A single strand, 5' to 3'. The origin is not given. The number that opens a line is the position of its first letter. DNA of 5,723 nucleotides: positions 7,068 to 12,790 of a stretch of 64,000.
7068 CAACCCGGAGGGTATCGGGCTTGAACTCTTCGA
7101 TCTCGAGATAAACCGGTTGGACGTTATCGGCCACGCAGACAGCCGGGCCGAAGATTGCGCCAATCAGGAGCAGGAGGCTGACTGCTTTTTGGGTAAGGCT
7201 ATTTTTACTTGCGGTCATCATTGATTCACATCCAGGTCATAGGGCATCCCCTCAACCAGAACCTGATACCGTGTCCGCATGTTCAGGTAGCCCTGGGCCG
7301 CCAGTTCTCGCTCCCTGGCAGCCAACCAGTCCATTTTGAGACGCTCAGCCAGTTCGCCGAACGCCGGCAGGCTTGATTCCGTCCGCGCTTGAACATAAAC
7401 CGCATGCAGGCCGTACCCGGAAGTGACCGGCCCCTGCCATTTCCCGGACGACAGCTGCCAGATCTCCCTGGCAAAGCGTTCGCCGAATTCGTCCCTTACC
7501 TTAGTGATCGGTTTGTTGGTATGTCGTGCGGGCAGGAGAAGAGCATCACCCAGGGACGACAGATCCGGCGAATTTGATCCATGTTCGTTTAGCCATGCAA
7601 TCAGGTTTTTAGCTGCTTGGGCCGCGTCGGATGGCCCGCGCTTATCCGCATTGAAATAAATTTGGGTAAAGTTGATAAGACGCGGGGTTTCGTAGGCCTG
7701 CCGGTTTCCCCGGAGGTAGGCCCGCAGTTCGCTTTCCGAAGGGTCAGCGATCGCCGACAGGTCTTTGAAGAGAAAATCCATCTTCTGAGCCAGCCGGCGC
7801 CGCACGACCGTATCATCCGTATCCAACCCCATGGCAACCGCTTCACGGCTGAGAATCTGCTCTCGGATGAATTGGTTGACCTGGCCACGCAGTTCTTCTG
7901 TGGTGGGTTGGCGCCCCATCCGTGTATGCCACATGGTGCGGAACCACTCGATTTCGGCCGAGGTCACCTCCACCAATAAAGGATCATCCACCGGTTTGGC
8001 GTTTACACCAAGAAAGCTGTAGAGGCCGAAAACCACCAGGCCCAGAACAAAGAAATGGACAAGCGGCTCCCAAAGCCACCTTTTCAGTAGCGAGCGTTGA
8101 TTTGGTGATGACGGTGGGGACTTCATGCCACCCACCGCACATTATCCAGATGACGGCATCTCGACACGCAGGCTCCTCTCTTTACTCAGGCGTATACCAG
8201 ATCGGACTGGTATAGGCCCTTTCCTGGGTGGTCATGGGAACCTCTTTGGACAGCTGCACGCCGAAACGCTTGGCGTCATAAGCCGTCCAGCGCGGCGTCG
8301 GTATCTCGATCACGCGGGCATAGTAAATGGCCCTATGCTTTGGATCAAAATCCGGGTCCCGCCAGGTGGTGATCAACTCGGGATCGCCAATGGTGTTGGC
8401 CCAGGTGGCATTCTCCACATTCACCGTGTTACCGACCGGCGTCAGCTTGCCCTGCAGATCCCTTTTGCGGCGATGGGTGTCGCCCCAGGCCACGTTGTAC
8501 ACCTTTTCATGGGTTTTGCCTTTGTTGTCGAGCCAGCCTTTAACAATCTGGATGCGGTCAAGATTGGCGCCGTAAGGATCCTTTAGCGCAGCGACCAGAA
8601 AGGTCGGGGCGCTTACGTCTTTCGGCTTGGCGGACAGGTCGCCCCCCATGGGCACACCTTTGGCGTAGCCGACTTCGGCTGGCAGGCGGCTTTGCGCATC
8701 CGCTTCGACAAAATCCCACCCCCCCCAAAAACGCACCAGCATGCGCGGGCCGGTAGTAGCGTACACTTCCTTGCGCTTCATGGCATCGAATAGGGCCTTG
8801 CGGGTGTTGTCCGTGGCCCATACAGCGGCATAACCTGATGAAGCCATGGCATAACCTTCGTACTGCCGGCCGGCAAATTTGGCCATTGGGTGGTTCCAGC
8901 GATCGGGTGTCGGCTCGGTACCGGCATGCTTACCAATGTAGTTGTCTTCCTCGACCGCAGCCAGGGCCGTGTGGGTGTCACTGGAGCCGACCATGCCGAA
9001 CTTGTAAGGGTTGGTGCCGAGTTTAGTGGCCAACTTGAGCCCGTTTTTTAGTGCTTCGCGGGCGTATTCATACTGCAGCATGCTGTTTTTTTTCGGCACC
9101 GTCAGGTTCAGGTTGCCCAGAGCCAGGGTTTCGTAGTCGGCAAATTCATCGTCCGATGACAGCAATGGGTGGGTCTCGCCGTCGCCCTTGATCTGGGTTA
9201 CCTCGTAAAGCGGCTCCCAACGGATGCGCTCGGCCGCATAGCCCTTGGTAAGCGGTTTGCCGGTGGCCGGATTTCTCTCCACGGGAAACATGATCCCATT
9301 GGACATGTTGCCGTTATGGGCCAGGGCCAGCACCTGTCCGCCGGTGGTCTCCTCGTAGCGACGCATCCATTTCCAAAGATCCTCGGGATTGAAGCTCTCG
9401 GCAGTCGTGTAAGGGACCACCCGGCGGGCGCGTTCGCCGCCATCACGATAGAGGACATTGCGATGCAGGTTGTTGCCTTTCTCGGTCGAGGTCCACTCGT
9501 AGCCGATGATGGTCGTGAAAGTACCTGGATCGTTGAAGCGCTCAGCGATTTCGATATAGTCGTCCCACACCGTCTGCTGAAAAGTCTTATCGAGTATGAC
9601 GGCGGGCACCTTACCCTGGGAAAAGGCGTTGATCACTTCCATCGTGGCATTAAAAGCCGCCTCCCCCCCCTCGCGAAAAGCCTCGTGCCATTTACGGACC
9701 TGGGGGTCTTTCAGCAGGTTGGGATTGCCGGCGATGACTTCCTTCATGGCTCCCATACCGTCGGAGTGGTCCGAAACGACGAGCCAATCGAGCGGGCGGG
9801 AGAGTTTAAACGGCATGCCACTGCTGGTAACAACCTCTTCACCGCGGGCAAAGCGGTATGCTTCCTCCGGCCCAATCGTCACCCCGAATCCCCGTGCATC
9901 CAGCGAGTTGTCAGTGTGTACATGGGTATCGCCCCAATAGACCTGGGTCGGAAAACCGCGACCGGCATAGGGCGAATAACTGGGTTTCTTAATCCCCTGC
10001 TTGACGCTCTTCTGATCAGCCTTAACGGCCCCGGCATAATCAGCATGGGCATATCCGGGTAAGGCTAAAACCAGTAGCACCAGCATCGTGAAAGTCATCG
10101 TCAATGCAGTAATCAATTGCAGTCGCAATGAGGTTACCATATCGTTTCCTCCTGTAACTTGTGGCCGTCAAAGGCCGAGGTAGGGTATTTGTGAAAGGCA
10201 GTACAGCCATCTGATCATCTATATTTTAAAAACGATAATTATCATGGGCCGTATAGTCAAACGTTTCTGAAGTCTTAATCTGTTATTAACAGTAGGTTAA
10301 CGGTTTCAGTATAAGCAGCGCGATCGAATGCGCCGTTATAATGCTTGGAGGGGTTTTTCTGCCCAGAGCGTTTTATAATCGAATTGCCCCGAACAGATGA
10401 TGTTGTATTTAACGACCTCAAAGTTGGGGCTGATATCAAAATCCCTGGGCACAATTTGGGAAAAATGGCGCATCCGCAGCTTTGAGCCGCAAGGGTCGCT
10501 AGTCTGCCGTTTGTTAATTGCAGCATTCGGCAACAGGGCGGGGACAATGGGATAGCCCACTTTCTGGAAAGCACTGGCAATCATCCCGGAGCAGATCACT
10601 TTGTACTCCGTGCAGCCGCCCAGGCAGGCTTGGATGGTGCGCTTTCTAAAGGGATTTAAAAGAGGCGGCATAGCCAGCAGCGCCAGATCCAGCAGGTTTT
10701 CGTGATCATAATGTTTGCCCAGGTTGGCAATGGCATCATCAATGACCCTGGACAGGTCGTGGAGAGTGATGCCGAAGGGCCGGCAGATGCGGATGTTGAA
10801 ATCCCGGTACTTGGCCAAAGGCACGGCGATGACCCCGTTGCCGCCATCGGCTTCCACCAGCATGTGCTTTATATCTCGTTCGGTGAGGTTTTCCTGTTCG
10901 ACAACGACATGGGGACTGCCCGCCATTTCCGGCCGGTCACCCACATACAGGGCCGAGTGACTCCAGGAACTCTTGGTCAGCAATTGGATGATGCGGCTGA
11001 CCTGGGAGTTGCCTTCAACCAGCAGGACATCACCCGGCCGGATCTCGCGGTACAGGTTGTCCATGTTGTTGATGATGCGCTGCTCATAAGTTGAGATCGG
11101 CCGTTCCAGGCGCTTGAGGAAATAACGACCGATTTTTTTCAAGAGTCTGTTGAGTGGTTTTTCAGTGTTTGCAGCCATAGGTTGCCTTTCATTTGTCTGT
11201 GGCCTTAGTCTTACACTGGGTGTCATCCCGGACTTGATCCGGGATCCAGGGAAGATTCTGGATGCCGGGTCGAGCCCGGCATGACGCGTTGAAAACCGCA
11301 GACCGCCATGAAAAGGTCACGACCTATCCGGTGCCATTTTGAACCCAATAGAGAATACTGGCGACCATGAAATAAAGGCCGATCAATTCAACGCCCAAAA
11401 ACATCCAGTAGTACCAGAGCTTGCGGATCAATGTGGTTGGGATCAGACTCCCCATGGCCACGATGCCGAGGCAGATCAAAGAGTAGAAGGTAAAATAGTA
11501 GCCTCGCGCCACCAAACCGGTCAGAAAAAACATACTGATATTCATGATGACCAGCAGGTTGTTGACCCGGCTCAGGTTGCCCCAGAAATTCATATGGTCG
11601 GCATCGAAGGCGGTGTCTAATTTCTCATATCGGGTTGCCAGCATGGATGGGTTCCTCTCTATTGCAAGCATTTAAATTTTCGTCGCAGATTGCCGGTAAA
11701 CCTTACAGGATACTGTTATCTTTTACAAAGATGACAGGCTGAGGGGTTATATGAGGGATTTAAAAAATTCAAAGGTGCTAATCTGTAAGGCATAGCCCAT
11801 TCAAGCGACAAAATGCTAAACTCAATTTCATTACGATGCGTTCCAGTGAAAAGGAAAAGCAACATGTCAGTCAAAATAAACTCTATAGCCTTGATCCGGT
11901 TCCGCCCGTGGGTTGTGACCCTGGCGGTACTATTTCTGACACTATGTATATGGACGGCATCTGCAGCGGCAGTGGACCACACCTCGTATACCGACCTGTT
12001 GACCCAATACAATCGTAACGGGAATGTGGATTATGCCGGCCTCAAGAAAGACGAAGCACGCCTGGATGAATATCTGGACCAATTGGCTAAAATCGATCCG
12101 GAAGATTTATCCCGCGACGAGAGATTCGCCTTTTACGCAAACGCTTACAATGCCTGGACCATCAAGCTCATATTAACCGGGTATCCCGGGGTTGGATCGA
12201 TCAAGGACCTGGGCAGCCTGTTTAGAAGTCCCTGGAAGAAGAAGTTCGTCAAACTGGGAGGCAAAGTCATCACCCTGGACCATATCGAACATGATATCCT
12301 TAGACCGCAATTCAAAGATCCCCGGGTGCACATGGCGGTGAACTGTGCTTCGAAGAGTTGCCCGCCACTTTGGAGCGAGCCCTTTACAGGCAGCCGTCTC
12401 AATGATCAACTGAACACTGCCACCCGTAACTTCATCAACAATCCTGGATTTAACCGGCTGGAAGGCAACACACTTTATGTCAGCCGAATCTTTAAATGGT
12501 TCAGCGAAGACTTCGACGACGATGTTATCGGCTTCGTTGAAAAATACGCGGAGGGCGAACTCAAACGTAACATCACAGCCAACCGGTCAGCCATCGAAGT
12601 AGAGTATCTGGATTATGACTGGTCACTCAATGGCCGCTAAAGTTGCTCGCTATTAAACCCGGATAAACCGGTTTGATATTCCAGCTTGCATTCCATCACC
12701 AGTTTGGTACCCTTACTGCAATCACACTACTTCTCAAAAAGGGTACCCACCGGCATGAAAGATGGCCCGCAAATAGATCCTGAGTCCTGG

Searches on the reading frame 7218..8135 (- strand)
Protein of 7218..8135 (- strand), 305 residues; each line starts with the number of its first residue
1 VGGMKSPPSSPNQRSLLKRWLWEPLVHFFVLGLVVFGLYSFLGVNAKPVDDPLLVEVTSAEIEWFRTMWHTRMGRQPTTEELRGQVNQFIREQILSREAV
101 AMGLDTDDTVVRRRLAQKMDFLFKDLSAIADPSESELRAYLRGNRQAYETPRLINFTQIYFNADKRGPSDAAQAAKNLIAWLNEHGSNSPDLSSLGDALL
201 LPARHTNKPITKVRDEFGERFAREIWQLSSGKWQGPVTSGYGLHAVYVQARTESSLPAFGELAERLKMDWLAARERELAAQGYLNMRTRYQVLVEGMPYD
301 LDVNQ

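Call 25: search_protein_families(library=pfam, proteins=[window:7218-8135:-], max_evalue=0.001)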
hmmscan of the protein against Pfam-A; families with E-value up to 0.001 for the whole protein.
window:7218-8135:- (305 aa): 1 family
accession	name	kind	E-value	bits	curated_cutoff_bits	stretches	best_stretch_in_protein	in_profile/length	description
PF13145.12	Rotamase_2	-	1.5e-09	39.1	27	1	132-259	1-116/121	PPIC-type PPIASE domain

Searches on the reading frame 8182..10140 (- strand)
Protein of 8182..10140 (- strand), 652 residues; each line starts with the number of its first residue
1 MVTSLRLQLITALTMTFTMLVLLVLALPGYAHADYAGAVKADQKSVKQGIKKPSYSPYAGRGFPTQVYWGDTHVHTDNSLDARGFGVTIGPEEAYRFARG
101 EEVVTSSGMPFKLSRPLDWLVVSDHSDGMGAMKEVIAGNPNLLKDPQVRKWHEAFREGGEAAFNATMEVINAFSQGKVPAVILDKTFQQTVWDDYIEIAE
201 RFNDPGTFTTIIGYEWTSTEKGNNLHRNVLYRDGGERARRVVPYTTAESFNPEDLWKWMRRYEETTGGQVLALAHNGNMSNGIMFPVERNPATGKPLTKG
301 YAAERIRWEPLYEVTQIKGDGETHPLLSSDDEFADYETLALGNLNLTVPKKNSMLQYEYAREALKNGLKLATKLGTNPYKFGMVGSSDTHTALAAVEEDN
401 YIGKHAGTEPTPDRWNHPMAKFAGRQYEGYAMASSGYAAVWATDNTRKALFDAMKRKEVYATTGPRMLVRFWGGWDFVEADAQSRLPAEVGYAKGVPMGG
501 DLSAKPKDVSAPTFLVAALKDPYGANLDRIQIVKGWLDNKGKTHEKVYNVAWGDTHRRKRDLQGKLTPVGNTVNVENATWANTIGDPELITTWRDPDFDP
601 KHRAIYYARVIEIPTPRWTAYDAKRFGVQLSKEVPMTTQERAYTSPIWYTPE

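Call 25: search_protein_families(library=pfam, proteins=[window:8182-10140:-], max_evalue=0.001)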
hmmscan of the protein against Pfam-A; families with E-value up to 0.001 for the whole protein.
window:8182-10140:- (652 aa): 1 family
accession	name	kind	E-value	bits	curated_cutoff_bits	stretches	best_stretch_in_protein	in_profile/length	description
PF12228.14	DUF3604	-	6.5e-244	811.2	20.4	1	64-651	3-591/591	Protein of unknown function (DUF3604)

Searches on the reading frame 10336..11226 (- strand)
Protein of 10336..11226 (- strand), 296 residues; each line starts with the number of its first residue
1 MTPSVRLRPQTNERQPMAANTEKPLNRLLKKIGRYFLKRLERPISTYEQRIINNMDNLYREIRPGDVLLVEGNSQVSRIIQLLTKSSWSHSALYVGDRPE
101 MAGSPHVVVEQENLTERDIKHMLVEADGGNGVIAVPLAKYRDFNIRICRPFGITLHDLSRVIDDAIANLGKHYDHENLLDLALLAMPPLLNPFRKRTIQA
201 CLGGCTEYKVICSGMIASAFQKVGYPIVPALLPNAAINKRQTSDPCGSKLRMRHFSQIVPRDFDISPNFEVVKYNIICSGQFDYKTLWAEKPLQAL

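Call 25: search_protein_families(library=pfam, proteins=[window:10336-11226:-], max_evalue=0.001)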
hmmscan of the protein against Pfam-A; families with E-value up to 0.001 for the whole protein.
window:10336-11226:- (296 aa): 1 family
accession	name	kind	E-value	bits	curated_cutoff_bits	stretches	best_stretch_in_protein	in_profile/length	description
PF05708.18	Peptidase_C92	-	1.1e-09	39.1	27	1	62-176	2-99/166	Permuted papain-like amidase enzyme, YaeF/YiiX, C92 family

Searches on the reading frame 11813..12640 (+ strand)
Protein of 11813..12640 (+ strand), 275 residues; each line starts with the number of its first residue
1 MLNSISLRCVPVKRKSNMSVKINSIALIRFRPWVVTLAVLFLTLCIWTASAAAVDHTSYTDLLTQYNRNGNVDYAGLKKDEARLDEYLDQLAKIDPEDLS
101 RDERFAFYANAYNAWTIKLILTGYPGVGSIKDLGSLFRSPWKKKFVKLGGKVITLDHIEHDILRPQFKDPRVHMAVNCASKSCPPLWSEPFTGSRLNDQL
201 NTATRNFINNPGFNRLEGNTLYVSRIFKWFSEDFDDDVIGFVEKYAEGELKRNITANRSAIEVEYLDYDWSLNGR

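Call 25: search_protein_families(library=pfam, proteins=[window:11813-12640:+], max_evalue=0.001)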
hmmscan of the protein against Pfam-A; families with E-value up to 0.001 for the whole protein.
window:11813-12640:+ (275 aa): 1 family
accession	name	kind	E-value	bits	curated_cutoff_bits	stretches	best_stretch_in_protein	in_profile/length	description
PF04784.19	DUF547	-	8e-28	97.4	27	1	97-208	2-125/125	Protein of unknown function, DUF547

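Call 51: search_protein_families(library=ncbifam, proteins=[window:11813-12640:+], max_evalue=0.01)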
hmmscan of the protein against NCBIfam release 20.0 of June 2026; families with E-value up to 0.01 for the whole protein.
window:11813-12640:+ (275 aa): 0 families
